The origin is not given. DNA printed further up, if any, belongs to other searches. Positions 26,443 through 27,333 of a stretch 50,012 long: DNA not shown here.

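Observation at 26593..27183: HisIE-like gene with a degenerate cyclohydrolase half, co-transcribed with ribF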

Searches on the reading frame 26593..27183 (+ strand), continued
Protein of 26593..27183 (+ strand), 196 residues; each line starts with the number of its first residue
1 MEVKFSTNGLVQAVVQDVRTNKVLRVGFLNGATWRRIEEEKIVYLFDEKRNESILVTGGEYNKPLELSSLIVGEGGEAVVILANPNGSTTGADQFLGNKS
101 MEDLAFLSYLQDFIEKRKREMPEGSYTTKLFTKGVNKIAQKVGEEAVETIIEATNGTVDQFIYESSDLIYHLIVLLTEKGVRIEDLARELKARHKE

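Call 55: search_solved_structures(query=window:26593-27180:+, max_evalue=1e-8, show_alignments=5)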
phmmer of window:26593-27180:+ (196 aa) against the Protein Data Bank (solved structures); distinct sequences matched with E-value up to 1e-8: 5.
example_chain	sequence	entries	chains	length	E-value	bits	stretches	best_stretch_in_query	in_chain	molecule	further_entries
6j2l_A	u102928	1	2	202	6.1e-25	91.4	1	6-194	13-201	Histidine biosynthesis bifunctional protein HisIE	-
6j22_A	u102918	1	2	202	1.6e-24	90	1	6-194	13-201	Histidine biosynthesis bifunctional protein HisIE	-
1yvw_A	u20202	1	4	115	3e-16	63.1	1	110-194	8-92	Phosphoribosyl-ATP pyrophosphatase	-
2a7w_A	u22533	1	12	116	1.3e-12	51.2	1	107-193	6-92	Phosphoribosyl-ATP pyrophosphatase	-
7bgm_A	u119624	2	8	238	5.4e-09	39.4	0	3-193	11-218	Phosphoribosyl-AMP cyclohydrolase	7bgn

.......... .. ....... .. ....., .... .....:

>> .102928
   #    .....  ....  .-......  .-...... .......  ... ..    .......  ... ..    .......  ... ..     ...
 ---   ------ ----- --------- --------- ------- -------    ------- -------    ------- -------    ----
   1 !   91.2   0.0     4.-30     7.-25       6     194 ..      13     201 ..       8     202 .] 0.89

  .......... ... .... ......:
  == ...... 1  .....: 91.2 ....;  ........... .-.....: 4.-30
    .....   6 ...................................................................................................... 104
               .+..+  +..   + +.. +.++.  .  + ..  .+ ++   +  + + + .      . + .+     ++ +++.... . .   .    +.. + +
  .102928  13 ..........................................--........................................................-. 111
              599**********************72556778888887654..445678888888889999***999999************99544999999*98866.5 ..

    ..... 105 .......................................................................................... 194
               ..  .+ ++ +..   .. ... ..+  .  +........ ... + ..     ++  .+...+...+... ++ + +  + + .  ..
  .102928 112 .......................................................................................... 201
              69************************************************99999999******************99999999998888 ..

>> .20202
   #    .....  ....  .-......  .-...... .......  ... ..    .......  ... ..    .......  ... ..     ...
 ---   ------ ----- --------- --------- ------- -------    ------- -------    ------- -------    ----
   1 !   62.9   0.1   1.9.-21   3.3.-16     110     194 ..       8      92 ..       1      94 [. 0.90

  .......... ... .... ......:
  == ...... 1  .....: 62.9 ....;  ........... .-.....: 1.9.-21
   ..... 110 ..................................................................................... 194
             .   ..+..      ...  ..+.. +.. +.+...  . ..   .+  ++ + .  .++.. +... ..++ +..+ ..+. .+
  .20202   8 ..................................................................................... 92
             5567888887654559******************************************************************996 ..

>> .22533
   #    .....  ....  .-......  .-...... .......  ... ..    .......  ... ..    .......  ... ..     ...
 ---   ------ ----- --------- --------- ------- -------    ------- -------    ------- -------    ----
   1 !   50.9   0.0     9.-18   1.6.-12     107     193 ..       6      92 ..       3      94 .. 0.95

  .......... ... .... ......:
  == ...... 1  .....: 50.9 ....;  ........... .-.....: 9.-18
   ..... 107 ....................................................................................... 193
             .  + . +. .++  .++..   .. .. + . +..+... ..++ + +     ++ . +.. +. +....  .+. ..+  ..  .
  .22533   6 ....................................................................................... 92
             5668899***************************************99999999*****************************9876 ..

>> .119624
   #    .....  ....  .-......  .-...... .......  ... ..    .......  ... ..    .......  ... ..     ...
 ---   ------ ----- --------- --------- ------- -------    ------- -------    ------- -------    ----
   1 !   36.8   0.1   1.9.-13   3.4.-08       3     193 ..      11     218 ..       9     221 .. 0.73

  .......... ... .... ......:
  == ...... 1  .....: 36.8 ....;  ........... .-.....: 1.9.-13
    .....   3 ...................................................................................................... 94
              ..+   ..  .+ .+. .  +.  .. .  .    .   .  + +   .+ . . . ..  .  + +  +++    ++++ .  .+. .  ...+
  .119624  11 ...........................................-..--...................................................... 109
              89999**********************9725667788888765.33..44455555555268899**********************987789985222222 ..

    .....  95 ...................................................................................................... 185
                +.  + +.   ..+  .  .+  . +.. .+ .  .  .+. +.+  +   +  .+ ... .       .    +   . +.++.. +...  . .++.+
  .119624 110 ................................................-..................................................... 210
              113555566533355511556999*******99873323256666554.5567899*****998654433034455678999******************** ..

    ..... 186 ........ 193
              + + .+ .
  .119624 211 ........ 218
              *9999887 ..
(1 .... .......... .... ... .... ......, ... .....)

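Call 56: predict_structure(alignment_id=A3)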
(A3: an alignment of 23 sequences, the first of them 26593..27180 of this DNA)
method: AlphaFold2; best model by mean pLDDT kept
length: 196 residues; sequences in the alignment: 23
mean_pLDDT: 65.1   pTM: 0.47
mean pLDDT of the five models: 65.1, 65.1, 62.0, 58.7, 57.5
residues with pLDDT >= 90: 20; 70-90: 57; 50-70: 77; < 50: 42
segments of 3 or more residues with pLDDT < 50: 89-112, 141-146, 148-150
pLDDT, mean of each block of 10 residues (from residue 1): 77 80 78 92 88 79 83 78 69 34 46 52 51 51 48 57 58 58 66 54
secondary structure, 60 per line:
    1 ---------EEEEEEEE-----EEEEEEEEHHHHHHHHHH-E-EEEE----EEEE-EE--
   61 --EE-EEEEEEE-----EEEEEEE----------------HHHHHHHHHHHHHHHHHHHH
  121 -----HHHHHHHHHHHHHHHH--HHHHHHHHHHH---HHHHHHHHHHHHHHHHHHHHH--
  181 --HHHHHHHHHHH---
elements in order: E10-17 E23-30 H31-40 E44-47 E52-55 E66-72 E78-84 H101-120 H126-141 H144-154 H158-178 H183-193

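Call 60: fold_search(model_id=the predicted structure, library=pdb)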
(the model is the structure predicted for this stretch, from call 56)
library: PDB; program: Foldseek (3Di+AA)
matches with E <= 10: 452; with E <= 0.001: 14
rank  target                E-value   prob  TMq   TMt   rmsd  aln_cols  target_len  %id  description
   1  6j22_A                2.7e-13  1.00  0.37  0.37  14.4       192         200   33  Crystal structure of Bi-functional enzyme (released 2020-01-01)
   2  6j2l_A                1.1e-12  1.00  0.37  0.37  14.4       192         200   33  Crystal structure of Bi-functional enzyme (released 2020-01-01)
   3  7bgn_F                1.3e-11  1.00  0.40  0.37  15.2       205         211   24  Crystal structure of MtHISN2-AMP complex, a bifunctional enzyme from the histidine biosynthetic pathway (released 2021-05-19)
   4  7bgn_B                1.4e-11  1.00  0.40  0.38  15.3       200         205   24  Crystal structure of MtHISN2-AMP complex, a bifunctional enzyme from the histidine biosynthetic pathway (released 2021-05-19)
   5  7bgn_E                1.6e-11  1.00  0.40  0.39  15.0       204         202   24  Crystal structure of MtHISN2-AMP complex, a bifunctional enzyme from the histidine biosynthetic pathway (released 2021-05-19)
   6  7bgn_D                2.9e-11  1.00  0.40  0.39  15.2       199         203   24  Crystal structure of MtHISN2-AMP complex, a bifunctional enzyme from the histidine biosynthetic pathway (released 2021-05-19)
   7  7bgm_B                3.5e-11  1.00  0.40  0.37  15.7       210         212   23  Crystal structure of MtHISN2, a bifunctional enzyme from the histidine biosynthetic pathway (released 2021-05-19)
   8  7bgn_A                3.8e-11  1.00  0.40  0.38  14.7       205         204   23  Crystal structure of MtHISN2-AMP complex, a bifunctional enzyme from the histidine biosynthetic pathway (released 2021-05-19)
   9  7bgm_A                6.7e-11  1.00  0.40  0.37  15.6       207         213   23  Crystal structure of MtHISN2, a bifunctional enzyme from the histidine biosynthetic pathway (released 2021-05-19)
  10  6j2l_B                9.9e-11  1.00  0.36  0.38  14.1       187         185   29  Crystal structure of Bi-functional enzyme (released 2020-01-01)
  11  7bgn_C                1.3e-10  1.00  0.40  0.38  15.4       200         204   24  Crystal structure of MtHISN2-AMP complex, a bifunctional enzyme from the histidine biosynthetic pathway (released 2021-05-19)
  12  6j22_B                1.4e-10  1.00  0.37  0.39  14.1       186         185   29  Crystal structure of Bi-functional enzyme (released 2020-01-01)
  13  1zps_A                9.9e-07  1.00  0.38  0.59   7.2       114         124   22  Crystal structure of Methanobacterium thermoautotrophicum phosphoribosyl-AMP cyclohydrolase HisI (released 2005-08-30)
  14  1zps_B                7.2e-06  1.00  0.38  0.57   7.2       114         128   25  Crystal structure of Methanobacterium thermoautotrophicum phosphoribosyl-AMP cyclohydrolase HisI (released 2005-08-30)
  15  4hpq_B                1.6e-02  0.33  0.17  0.26  14.1       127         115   17  Crystal Structure of the Atg17-Atg31-Atg29 Complex (released 2012-12-26)
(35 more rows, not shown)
